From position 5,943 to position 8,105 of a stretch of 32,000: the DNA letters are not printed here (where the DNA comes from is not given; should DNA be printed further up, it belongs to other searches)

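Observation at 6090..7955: Two-domain fluorothreonine transaldolase; its class II aldolase-like domain is the only aldolase fold in the window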

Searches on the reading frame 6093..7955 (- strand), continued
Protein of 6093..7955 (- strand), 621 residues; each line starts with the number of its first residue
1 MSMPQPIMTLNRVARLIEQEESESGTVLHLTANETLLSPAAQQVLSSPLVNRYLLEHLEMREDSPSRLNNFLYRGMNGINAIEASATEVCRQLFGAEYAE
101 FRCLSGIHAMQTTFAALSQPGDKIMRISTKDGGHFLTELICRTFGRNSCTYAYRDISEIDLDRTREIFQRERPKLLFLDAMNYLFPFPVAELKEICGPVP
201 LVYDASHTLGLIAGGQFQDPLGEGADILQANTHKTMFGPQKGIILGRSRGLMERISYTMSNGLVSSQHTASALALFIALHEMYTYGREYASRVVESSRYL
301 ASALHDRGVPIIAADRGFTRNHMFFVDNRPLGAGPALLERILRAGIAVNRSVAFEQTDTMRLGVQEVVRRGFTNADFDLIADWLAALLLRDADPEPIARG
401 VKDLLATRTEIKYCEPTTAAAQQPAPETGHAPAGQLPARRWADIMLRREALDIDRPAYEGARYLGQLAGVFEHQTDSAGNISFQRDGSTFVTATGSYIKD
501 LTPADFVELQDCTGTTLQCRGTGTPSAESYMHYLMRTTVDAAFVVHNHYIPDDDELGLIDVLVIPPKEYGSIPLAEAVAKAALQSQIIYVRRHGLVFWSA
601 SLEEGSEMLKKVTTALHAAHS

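Call 32: find_encoding_contigs(protein=P0080, flank=10000, max_places=3)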
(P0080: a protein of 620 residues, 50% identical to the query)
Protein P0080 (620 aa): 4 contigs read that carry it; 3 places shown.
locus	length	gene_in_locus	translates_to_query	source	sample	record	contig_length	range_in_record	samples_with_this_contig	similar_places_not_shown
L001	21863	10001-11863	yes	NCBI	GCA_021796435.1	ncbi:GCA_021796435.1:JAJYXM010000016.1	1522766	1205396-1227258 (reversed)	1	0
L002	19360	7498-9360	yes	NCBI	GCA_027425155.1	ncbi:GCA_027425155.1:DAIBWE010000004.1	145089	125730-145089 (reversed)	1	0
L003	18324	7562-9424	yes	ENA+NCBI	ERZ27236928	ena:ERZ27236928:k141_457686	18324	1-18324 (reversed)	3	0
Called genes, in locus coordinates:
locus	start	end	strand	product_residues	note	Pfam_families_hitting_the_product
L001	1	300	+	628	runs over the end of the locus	PF03030:H_PPase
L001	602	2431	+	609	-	-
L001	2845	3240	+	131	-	-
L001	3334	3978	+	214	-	-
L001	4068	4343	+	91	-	PF13459:Fer4_15, PF13370:Fer4_13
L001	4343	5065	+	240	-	PF00970:FAD_binding_6 (weak), PF22290:DmmA-like_N (faint), PF00175:NAD_binding_1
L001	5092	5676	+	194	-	PF27226:AF_1845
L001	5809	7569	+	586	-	-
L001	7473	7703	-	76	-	-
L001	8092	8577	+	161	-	PF02308:MgtC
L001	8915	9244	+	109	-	-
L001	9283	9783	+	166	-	PF08010:Phage_30_3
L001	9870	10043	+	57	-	-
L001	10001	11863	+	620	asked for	PF00464:SHMT, PF00596:Aldolase_II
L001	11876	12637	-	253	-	PF01978:TrmB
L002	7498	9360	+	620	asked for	PF00464:SHMT, PF00596:Aldolase_II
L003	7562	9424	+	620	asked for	PF00464:SHMT, PF00596:Aldolase_II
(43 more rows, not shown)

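Call 33: find_encoding_contigs(protein=P0100, flank=10000, max_places=3)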
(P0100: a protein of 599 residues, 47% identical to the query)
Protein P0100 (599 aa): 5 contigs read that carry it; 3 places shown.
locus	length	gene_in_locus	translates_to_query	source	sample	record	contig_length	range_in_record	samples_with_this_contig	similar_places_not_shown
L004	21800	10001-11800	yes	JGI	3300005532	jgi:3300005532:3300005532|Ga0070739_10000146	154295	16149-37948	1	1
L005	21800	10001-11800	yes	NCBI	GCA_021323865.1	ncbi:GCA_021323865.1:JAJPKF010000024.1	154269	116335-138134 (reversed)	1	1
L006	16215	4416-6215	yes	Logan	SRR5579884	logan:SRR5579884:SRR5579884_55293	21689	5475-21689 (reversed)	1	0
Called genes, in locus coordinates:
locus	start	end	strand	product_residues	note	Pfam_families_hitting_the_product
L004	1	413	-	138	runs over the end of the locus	PF00583:Acetyltransf_1, PF13673:Acetyltransf_10, PF13508:Acetyltransf_7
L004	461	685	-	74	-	-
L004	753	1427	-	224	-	-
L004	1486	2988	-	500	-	-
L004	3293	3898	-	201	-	PF00440:TetR_N, PF16925:TetR_C_13, PF21993:TetR_C_13_2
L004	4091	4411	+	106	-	PF07045:DUF1330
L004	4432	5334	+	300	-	PF00106:adh_short, PF08659:KR, PF13561:adh_short_C2 (weak)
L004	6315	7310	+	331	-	PF01887:SAM_HAT_N, PF20257:SAM_HAT_C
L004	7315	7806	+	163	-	PF04073:tRNA_edit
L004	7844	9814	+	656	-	-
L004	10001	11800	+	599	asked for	PF00464:SHMT, PF00596:Aldolase_II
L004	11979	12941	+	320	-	PF01008:IF-2B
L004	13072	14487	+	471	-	PF00239:Resolvase, PF07508:Recombinase, PF13408:Zn_ribbon_recom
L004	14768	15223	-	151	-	-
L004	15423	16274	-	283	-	-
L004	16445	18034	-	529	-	-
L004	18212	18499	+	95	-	-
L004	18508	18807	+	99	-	-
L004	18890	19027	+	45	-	-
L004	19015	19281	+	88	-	PF12728:HTH_17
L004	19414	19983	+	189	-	-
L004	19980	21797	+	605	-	PF13401:AAA_22 (faint)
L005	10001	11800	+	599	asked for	PF00464:SHMT, PF00596:Aldolase_II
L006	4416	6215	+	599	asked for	PF00464:SHMT, PF00596:Aldolase_II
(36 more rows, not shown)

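Call 34: find_encoding_contigs(protein=P0061, flank=10000, max_places=2)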
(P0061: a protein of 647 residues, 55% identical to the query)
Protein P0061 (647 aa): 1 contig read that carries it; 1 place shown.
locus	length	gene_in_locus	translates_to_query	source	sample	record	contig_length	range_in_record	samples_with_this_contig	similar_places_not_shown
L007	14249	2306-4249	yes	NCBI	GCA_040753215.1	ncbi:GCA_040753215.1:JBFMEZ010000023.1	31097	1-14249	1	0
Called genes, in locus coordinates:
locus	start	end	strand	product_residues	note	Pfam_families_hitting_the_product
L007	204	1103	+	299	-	PF13749:HATPase_c_4, PF13412:HTH_24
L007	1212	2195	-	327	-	PF12802:MarR_2 (faint), PF13404:HTH_AsnC-type (weak), PF13412:HTH_24, PF13404:HTH_AsnC-type, PF13412:HTH_24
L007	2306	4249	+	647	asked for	PF00464:SHMT, PF00596:Aldolase_II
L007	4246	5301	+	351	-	PF04055:Radical_SAM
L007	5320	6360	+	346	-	PF00155:Aminotran_1_2 (weak), PF01212:Beta_elim_lyase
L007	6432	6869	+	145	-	PF00583:Acetyltransf_1, PF13673:Acetyltransf_10, PF13508:Acetyltransf_7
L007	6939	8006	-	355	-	PF06849:DUF1246, PF06973:DUF1297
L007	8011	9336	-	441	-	PF01909:NTP_transf_2, PF09249:tRNA_NucTransf2, PF21133:CAA_C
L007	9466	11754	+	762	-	-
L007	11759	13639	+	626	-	PF02518:HATPase_c, PF00204:DNA_gyraseB, PF01751:Toprim, PF00986:DNA_gyraseB_C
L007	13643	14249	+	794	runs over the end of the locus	PF00521:DNA_topoisoIV, PF03989:DNA_gyraseA_C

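Call 36: find_related_loci(query=A1, collection=genome_contigs, flank=10000)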
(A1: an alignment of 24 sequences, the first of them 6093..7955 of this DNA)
Query A1 (621 aa) in genome_contigs; peptide patterns used: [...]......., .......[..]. (x = any residue, [..] = any of these).
59 stretches matched a pattern; 28 encode a relative of the query (tblastn E <= 1e-3); 27 distinct loci.
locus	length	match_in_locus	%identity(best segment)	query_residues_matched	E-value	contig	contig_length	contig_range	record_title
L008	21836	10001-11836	83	1-618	0e+0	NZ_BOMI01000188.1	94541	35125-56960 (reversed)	Paractinoplanes deccanensis strain NBRC 13994 sequence188, whole genome shotgun sequence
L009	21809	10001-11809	67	8-614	0e+0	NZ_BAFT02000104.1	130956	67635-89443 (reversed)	Nocardia brasiliensis NBRC 14402, whole genome shotgun sequence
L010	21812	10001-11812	62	1-604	0e+0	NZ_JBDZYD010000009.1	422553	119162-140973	Amycolatopsis melonis strain NEAU-NG30 NG30-Scaffold9, whole genome shotgun sequence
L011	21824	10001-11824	60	8-616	0e+0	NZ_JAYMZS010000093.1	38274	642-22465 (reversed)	Amycolatopsis sp. H20-H5 NODE_93_length_38274_cov_11.561093, whole genome shotgun sequence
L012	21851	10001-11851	61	1-615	0e+0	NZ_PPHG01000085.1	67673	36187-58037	Amycolatopsis sp. CA-128772 Contig0000085, whole genome shotgun sequence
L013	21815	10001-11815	61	8-610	0e+0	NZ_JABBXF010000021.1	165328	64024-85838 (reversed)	Streptomyces morookaense strain DSM 40503 contig21, whole genome shotgun sequence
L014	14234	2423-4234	55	7-613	0e+0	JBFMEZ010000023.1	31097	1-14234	MAG: Candidatus Micrarchaeota archaeon isolate MAG258 MAG258_23, whole genome shotgun sequence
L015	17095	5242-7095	60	1-616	0e+0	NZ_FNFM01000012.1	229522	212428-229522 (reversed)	Actinopolyspora mzabensis strain DSM 45460, whole genome shotgun sequence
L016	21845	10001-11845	50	7-621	0e+0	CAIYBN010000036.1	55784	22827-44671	MAG: uncultured Myxococcales bacterium isolate MJ-time_bin-1663 genome assembly, contig: bin-1663:036/149, whole genome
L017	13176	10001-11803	51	7-597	0e+0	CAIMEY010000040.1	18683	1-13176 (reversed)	MAG: uncultured Myxococcales bacterium isolate Umea_bin-05835 genome assembly, contig: bin-05835:040/123, whole genome s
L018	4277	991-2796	52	8-603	0e+0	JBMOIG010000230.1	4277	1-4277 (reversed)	MAG: Myxococcota bacterium isolate Deming_bin.407 contig75719, whole genome shotgun sequence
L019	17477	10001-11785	51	4-597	0e+0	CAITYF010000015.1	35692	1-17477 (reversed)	MAG: uncultured Myxococcales bacterium isolate Ja1_bin-0143 genome assembly, contig: bin-0143:015/272, whole genome shot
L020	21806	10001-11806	51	8-603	0e+0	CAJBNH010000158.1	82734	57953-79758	MAG: uncultured Myxococcales bacterium isolate Loc090721-8m_bin-517 genome assembly, contig: bin-517:158/201, whole geno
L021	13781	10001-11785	51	4-597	0e+0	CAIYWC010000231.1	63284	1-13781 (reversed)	MAG: uncultured Myxococcales bacterium isolate AlinenLipids_bin-2060 genome assembly, contig: bin-2060:231/236, whole ge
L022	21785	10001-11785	52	4-597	0e+0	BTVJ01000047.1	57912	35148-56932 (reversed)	MAG: Myxococcales bacterium AMX-MBFR-64 DNA, sequence047, whole genome shotgun sequence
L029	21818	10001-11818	58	8-604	0e+0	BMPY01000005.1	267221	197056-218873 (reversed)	Microbispora rosea subsp. aerata JCM 3076 DNA, sequence005, whole genome shotgun sequence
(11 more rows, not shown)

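Call 41: search_protein_families(library=ncbifam, proteins=[L020:11823-12785:+, L004:7844-9811:+, L016:11814-12767:+], max_evalue=0.00001)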
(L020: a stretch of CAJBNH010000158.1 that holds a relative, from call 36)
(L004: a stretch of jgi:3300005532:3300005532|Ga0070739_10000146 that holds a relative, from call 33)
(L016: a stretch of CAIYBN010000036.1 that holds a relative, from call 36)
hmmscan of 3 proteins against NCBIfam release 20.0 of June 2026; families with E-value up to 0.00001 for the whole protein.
L020:11823-12785:+ (321 aa): 36 families (the best 25 are shown)
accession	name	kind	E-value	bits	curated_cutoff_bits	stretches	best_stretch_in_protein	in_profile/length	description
NF006094.0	PRK08246.1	subfamily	1.2e-62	212.1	331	1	21-308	21-302/310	serine/threonine dehydratase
NF005292.0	PRK06815.1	equivalog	1.3e-46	159.2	371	1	22-308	20-306/320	threonine/serine dehydratase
TIGR01127.1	ilvA_1Cterm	equivalog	1.8e-45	155.6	378.75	1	24-309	1-285/380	threonine ammonia-lyase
NF005680.0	PRK07476.1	equivalog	3.8e-45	154.3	413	1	22-316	22-316/326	hydroxyectoine utilization dehydratase EutB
NF006674.0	PRK09224.1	subfamily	2.9e-44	151.6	577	1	22-312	24-315/508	threonine ammonia-lyase IlvA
NF006390.0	PRK08639.1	equivalog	7.8e-44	150.3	421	1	21-308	23-313/418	threonine ammonia-lyase IlvA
NF009130.0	PRK12483.1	subfamily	3.3e-42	144.7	801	1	21-311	35-326/521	threonine ammonia-lyase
TIGR01124.1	ilvA_2Cterm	equivalog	6.2e-40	137.2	411.3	1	22-312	16-307/499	threonine ammonia-lyase, biosynthetic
TIGR02079.1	THD1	equivalog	7e-40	137.1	440.55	1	21-308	14-305/410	threonine ammonia-lyase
NF005600.0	PRK07334.1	equivalog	2.6e-36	125.1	496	1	22-308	27-310/408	threonine ammonia-lyase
TIGR02991.1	ectoine_eutB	equivalog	4.3e-35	121.2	413.35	1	23-314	19-309/317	hydroxyectoine utilization dehydratase EutB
NF005454.0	PRK07048.1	equivalog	6.3e-32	111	452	1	22-308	24-309/324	threo-3-hydroxy-L-aspartate ammonia-lyase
NF006389.0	PRK08638.1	equivalog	1.4e-30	106.4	453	1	22-308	26-313/333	bifunctional threonine ammonia-lyase/L-serine ammonia-lyase TdcB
NF005147.0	PRK06608.1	equivalog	5.1e-28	97.8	380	1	23-308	24-309/339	serine/threonine dehydratase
NF005035.0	PRK06450.1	equivalog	5.8e-27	94.4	301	1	40-307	67-332/338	threonine synthase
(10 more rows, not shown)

L004:7844-9811:+ (656 aa): 0 families

L016:11814-12767:+ (318 aa): 33 families (the best 25 are shown)
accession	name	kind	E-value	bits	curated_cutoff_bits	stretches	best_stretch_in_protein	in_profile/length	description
NF006094.0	PRK08246.1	subfamily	8.9e-64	215.8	331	1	19-303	23-302/310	serine/threonine dehydratase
NF005680.0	PRK07476.1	equivalog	2.3e-45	155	413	1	18-306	22-311/326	hydroxyectoine utilization dehydratase EutB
TIGR01127.1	ilvA_1Cterm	equivalog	2.9e-45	154.9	378.75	1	20-304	1-285/380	threonine ammonia-lyase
NF005292.0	PRK06815.1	equivalog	2.7e-44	151.5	371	1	19-303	21-306/320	threonine/serine dehydratase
NF006390.0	PRK08639.1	equivalog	8.5e-44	150.2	421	1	12-304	19-314/418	threonine ammonia-lyase IlvA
NF006674.0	PRK09224.1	subfamily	3.3e-40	138.3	577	1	18-305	24-313/508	threonine ammonia-lyase IlvA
TIGR02079.1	THD1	equivalog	4.7e-38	131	440.55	1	13-304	11-306/410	threonine ammonia-lyase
NF005600.0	PRK07334.1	equivalog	8.4e-38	130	496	1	19-303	28-310/408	threonine ammonia-lyase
TIGR01124.1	ilvA_2Cterm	equivalog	1.4e-37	129.5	411.3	1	19-302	17-303/499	threonine ammonia-lyase, biosynthetic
NF009130.0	PRK12483.1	subfamily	9.8e-36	123.4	801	1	11-304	30-324/521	threonine ammonia-lyase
TIGR02991.1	ectoine_eutB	equivalog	3.2e-35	121.6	413.35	1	18-303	18-304/317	hydroxyectoine utilization dehydratase EutB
NF005454.0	PRK07048.1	equivalog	1.1e-33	116.8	452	1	13-304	20-310/324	threo-3-hydroxy-L-aspartate ammonia-lyase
NF005147.0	PRK06608.1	equivalog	1.5e-31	109.5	380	1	18-303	23-309/339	serine/threonine dehydratase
NF045641.2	BHydaspDhtseBhcB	equivalog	8.5e-31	107.2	550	1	16-304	18-304/312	beta-hydroxyaspartate dehydratase BhcB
NF006389.0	PRK08638.1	equivalog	6.6e-29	100.9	453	1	18-303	26-313/333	bifunctional threonine ammonia-lyase/L-serine ammonia-lyase TdcB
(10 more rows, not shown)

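Call 49: find_encoding_contigs(protein=P0038, flank=10000, max_places=2)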
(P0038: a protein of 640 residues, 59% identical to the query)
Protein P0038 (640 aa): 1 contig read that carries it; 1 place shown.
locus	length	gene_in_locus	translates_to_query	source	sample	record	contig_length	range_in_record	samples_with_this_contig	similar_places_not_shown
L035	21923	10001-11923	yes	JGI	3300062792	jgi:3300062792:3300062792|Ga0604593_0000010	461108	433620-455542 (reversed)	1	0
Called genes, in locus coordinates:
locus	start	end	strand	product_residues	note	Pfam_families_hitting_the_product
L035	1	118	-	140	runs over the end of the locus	-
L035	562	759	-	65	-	-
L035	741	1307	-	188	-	-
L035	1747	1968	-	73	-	-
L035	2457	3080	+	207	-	PF03551:PadR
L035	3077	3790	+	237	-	PF00005:ABC_tran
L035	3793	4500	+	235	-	PF00005:ABC_tran, PF13304:AAA_21 (faint)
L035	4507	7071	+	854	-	PF12704:MacB_PCD, PF02687:FtsX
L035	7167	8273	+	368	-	PF10776:DUF2600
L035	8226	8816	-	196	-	-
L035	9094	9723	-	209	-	-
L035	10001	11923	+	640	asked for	PF00464:SHMT, PF00596:Aldolase_II (weak)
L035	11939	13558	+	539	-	PF01008:IF-2B, PF00156:Pribosyltran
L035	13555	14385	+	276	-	PF01048:PNP_UDP_1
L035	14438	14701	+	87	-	PF14019:DUF4235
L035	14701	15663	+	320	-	PF03631:Virul_fac_BrkB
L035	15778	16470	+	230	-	PF12706:Lactamase_B_2, PF13483:Lactamase_B_3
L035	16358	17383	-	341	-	PF03631:Virul_fac_BrkB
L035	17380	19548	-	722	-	PF04020:Phage_holin_4_2, PF01663:Phosphodiest (weak)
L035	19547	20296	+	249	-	PF00378:ECH_1, PF16113:ECH_2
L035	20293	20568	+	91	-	-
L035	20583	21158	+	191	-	PF01066:CDP-OH_P_transf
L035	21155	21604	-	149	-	-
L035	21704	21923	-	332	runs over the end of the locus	PF02649:GCHY-1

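Call 50: find_encoding_contigs(protein=P0064, flank=10000, max_places=2)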
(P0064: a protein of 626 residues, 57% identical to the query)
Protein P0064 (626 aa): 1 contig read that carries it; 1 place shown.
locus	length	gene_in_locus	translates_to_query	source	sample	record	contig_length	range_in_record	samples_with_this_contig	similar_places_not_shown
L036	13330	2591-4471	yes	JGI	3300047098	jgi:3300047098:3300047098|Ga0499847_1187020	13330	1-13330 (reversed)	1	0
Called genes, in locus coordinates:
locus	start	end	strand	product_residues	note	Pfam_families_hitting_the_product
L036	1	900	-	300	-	?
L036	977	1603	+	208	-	-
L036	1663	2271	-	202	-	-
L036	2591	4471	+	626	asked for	PF00464:SHMT, PF00596:Aldolase_II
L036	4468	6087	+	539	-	PF01008:IF-2B, PF00156:Pribosyltran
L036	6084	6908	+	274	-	PF01048:PNP_UDP_1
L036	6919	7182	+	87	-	PF14019:DUF4235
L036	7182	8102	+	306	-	PF03631:Virul_fac_BrkB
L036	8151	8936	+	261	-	PF13483:Lactamase_B_3, PF12706:Lactamase_B_2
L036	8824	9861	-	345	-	PF03631:Virul_fac_BrkB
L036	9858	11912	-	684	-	PF04020:Phage_holin_4_2, PF01663:Phosphodiest (weak)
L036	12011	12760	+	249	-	PF00378:ECH_1, PF16113:ECH_2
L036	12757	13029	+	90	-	-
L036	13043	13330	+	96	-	?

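Call 51: find_encoding_contigs(protein=P0033, flank=10000, max_places=2)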
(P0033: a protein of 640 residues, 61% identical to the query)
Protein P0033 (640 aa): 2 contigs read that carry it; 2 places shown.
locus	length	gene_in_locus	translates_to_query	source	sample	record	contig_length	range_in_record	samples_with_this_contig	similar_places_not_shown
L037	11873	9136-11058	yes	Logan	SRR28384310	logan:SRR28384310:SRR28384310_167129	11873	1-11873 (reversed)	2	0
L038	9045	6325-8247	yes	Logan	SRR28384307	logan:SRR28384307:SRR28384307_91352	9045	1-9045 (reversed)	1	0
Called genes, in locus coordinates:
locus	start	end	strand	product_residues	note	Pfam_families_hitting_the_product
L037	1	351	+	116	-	?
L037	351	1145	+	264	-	PF02353:CMAS, PF03848:TehB, PF13489:Methyltransf_23, PF05175:MTS, PF13847:Methyltransf_31, PF08241:Methyltransf_11, PF08242:Methyltransf_12, PF13649:Methyltransf_25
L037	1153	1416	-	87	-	PF22513:FitA-like_RHH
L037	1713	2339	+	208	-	PF03551:PadR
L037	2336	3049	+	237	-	PF00005:ABC_tran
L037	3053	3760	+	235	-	PF00005:ABC_tran, PF13304:AAA_21 (faint)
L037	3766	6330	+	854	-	PF12704:MacB_PCD, PF02687:FtsX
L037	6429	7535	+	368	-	PF10776:DUF2600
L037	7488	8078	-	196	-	-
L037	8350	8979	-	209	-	-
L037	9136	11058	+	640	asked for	PF00464:SHMT, PF00596:Aldolase_II (weak)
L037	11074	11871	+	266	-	?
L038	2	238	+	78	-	?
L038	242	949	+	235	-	PF00005:ABC_tran, PF13304:AAA_21 (faint)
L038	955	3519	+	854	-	PF12704:MacB_PCD, PF02687:FtsX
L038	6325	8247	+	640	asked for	PF00464:SHMT, PF00596:Aldolase_II (weak)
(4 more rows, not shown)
